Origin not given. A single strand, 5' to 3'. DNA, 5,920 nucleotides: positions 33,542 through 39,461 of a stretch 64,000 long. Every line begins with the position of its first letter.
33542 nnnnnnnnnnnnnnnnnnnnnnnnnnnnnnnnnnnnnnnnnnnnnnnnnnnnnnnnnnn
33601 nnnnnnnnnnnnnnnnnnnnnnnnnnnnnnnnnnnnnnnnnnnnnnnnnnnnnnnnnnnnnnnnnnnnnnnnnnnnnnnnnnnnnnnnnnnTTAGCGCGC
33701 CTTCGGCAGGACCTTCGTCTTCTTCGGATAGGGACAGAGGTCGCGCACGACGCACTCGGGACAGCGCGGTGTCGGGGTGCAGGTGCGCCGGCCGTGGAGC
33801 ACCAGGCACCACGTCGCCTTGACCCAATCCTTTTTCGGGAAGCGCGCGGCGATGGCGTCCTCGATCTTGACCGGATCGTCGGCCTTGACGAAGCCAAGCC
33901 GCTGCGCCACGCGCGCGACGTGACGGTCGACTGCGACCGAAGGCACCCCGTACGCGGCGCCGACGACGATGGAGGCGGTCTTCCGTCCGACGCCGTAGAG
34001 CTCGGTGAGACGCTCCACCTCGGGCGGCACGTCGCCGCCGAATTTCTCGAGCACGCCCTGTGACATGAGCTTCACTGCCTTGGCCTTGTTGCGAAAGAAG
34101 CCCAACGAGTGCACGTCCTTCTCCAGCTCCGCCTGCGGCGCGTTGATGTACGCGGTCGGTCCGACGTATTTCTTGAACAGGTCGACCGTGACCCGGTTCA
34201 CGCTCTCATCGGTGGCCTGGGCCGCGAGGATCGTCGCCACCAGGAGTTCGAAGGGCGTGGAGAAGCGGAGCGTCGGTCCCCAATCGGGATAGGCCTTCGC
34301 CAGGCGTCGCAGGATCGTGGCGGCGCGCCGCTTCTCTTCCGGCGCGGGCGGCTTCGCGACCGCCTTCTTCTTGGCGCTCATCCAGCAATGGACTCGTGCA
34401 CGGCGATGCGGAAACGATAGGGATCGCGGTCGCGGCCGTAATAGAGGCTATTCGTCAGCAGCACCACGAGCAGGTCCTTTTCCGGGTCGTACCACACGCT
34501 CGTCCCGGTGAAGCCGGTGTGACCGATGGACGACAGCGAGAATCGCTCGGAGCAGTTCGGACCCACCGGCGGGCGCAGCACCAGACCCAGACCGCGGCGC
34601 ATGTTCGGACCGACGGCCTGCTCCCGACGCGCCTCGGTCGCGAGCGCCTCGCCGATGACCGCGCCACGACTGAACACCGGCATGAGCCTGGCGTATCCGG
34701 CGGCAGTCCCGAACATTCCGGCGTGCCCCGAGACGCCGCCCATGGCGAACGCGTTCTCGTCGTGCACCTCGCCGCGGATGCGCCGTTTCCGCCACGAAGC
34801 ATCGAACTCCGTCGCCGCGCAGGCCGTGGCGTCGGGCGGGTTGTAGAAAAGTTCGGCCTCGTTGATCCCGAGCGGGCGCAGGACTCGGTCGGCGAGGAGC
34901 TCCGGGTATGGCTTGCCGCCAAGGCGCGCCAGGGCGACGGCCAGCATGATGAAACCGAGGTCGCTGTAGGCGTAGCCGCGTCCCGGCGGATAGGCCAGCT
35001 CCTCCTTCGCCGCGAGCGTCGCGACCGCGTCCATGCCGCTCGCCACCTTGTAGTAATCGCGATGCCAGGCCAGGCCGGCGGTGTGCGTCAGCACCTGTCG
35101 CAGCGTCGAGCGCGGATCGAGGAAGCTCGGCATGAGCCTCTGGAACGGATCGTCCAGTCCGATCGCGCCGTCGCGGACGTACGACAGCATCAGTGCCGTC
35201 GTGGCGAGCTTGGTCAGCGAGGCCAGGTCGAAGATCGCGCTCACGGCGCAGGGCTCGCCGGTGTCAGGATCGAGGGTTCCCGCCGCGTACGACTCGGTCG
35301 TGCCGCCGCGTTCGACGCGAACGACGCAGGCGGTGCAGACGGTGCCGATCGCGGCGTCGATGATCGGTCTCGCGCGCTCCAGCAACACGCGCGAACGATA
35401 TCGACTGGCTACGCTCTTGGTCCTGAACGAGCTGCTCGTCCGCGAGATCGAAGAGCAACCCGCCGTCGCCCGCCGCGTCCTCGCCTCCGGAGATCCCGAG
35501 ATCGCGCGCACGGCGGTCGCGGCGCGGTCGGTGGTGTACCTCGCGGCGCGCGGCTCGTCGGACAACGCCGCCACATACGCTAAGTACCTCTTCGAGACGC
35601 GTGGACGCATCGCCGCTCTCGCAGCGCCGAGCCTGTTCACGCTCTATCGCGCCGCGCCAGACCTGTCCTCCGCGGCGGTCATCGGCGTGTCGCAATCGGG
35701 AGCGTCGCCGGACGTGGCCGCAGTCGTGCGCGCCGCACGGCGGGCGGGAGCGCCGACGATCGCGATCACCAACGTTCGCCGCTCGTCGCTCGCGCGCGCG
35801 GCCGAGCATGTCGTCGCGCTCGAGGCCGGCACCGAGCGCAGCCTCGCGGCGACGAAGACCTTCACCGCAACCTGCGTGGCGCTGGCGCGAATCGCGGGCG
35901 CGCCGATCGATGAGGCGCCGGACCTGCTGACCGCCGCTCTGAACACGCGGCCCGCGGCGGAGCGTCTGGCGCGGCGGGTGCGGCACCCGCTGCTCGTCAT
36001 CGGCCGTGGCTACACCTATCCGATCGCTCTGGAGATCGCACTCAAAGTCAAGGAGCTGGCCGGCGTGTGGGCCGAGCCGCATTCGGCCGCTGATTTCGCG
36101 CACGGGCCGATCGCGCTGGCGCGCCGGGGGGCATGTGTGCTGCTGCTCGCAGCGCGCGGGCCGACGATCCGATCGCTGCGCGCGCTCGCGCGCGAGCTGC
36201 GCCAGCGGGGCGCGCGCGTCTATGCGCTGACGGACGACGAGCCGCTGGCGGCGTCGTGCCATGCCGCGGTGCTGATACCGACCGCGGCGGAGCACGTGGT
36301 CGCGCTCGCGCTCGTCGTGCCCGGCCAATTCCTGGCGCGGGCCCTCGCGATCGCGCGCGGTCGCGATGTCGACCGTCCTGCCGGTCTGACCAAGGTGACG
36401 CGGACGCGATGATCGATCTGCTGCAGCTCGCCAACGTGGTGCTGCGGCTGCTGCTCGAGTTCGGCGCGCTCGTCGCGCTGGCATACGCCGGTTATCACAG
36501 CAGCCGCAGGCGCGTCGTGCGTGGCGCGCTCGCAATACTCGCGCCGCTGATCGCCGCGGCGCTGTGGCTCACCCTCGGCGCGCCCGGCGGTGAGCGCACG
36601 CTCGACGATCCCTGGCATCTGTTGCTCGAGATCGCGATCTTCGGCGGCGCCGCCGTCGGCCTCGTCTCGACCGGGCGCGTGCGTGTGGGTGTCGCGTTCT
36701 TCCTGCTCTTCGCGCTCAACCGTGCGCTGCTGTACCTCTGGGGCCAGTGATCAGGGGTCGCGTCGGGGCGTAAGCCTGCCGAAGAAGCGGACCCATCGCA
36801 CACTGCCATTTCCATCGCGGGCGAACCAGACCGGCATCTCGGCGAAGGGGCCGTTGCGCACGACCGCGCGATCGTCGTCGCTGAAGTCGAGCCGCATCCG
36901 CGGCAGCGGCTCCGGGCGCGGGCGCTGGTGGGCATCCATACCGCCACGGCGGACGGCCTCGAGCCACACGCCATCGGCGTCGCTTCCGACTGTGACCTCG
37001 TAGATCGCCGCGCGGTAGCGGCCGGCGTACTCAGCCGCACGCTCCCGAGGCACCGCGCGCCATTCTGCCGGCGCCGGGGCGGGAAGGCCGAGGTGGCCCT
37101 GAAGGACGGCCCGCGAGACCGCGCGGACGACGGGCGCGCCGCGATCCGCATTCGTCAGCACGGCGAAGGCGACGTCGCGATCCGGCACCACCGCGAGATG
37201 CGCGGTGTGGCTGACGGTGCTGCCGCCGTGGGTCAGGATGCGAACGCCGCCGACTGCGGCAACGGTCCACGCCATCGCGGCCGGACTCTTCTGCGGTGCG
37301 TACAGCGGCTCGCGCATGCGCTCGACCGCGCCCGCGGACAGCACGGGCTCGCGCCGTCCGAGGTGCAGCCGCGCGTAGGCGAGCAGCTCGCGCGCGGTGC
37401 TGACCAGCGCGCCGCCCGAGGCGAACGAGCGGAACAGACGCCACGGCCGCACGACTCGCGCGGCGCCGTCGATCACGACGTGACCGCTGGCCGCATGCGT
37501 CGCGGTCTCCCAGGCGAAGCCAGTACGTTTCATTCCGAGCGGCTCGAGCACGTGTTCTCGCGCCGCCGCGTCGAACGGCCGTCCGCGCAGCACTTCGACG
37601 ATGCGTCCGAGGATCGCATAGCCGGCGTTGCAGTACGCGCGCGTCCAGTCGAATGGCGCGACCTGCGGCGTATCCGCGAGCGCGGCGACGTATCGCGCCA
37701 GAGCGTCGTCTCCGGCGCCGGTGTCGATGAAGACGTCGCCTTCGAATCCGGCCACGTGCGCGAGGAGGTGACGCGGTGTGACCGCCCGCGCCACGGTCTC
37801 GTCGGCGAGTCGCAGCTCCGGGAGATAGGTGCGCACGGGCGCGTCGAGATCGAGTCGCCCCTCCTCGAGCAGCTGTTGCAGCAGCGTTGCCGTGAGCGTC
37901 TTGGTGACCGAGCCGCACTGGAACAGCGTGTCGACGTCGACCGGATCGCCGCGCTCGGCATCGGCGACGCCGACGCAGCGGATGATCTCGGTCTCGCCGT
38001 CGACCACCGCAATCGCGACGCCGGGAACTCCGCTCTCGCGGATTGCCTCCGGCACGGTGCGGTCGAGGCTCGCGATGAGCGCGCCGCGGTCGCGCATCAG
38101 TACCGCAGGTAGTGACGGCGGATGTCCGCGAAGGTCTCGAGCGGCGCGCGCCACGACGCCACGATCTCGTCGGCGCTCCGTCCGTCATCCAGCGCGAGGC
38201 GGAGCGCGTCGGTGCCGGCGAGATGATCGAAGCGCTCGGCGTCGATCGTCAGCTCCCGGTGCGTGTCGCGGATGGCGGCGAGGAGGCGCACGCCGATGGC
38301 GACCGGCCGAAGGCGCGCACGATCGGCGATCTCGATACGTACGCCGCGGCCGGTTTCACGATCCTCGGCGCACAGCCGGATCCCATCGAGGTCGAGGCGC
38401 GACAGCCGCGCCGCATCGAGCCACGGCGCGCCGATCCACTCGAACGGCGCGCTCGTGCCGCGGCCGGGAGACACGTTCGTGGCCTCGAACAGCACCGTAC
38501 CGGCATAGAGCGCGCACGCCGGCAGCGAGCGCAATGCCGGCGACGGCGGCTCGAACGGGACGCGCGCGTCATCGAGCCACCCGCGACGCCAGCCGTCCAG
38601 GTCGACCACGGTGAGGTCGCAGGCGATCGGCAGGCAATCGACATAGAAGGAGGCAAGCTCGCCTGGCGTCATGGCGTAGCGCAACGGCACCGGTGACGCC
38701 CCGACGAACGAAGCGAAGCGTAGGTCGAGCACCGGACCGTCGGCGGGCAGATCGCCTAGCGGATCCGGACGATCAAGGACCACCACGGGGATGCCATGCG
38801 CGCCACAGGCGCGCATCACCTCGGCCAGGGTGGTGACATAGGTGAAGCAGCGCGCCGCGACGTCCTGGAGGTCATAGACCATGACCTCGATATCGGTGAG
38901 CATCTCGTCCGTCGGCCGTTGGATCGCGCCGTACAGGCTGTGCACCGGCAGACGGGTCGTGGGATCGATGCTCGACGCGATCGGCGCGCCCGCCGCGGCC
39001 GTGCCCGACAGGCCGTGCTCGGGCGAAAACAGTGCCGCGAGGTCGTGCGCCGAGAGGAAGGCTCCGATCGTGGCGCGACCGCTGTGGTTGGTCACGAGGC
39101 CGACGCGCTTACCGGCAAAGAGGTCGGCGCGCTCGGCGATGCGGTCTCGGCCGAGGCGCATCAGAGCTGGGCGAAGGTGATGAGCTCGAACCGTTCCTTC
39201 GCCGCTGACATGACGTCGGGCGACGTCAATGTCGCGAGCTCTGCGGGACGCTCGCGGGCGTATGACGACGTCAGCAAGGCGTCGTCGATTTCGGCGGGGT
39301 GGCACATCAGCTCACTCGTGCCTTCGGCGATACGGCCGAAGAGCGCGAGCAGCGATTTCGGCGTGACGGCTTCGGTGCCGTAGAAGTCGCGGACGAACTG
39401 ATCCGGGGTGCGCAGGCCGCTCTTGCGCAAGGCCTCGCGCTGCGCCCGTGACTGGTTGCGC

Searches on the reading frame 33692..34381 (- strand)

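Call 3: search_protein_families(library=pfam, proteins=[window:33692-34381:-], max_evalue=1)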
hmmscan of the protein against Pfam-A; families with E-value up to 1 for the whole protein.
window:33692-34381:- (229 aa): 3 families
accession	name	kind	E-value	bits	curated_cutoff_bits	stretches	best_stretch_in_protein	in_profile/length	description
PF00730.31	HhH-GPD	-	8.4e-19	68.4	26.2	1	48-181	1-106/108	HhH-GPD superfamily base excision DNA repair protein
PF00633.29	HHH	-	0.021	15.1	24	1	113-137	1-25/30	Helix-hairpin-helix motif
PF10576.14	EndIII_4Fe-2S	-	0.036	14.8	20.5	1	205-216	6-17/17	Iron-sulfur binding domain of endonuclease III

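Call 4: search_protein_families(library=ncbifam, proteins=[window:33692-34381:-], max_evalue=1)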
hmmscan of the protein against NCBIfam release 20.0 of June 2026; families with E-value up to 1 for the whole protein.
window:33692-34381:- (229 aa): 8 families
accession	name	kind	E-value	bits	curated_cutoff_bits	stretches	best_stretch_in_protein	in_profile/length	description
TIGR01083.1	nth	equivalog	7.5e-65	218.2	211.7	1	18-210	2-192/192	endonuclease III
NF007978.0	PRK10702.1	equivalog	1e-42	146.1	405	1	17-222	3-209/211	endonuclease III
TIGR01084.1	mutY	equivalog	1.7e-16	60.6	286.5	1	41-222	26-212/277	A/G-specific adenine glycosylase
NF053634.1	MonDNAglycDR2438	equivalog_domain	3.9e-13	49.5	400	1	44-216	21-204/219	monofunctional DNA glycosylase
NF008132.0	PRK10880.1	equivalog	3.2e-06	26.4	427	1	42-165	30-152/351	A/G-specific adenine glycosylase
NF010488.0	PRK13910.1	equivalog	5.9e-05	22.6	471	1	61-216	12-167/290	adenine-specific DNA glycosylase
NF010494.0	PRK13913.1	equivalog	0.033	14.1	192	1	77-164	75-164/220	3-methyladenine DNA glycosylase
TIGR00588.1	ogg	subfamily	0.18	10.9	397.85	1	123-162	220-260/310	8-oxoguanine DNA-glycosylase (ogg)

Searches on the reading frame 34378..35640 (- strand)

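Call 67: search_protein_families(library=pfam, proteins=[window:34378-35640:-], max_evalue=0.00001)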
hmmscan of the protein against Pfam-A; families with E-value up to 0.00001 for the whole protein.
window:34378-35640:- (420 aa): 1 family
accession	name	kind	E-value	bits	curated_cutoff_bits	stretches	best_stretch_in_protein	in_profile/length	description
PF00144.29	Beta-lactamase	-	1.9e-52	178.9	27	1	107-410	19-322/329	Beta-lactamase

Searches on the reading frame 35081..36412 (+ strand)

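Call 67: search_protein_families(library=pfam, proteins=[window:35081-36412:+], max_evalue=0.00001)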
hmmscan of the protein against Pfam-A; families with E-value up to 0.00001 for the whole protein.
window:35081-36412:+ (443 aa): 1 family
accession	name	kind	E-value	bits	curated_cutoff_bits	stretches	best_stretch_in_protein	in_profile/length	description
PF01380.27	SIS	-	5.9e-39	133.3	25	2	304-424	8-129/131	SIS domain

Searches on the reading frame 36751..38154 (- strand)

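Call 67: search_protein_families(library=pfam, proteins=[window:36751-38154:-], max_evalue=0.00001)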
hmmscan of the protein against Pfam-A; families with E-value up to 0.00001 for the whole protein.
window:36751-38154:- (467 aa): 1 family
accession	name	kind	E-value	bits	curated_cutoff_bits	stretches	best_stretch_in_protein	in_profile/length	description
PF00144.29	Beta-lactamase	-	6e-60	203.6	27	1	30-351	1-325/329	Beta-lactamase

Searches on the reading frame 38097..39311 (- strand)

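Call 67: search_protein_families(library=pfam, proteins=[window:38097-39311:-], max_evalue=0.00001)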
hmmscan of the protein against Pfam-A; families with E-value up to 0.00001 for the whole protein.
window:38097-39311:- (404 aa): 2 families
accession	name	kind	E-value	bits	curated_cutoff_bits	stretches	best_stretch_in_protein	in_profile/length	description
PF07075.17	NamZ_N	-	7.9e-62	208.7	26.9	1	70-262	1-201/203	Exo-beta-N-acetylmuramidase NamZ, N-terminal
PF20732.2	NamZ_C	-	2e-33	116.7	25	1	268-404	2-152/152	Exo-beta-N-acetylmuramidase NamZ, C-terminal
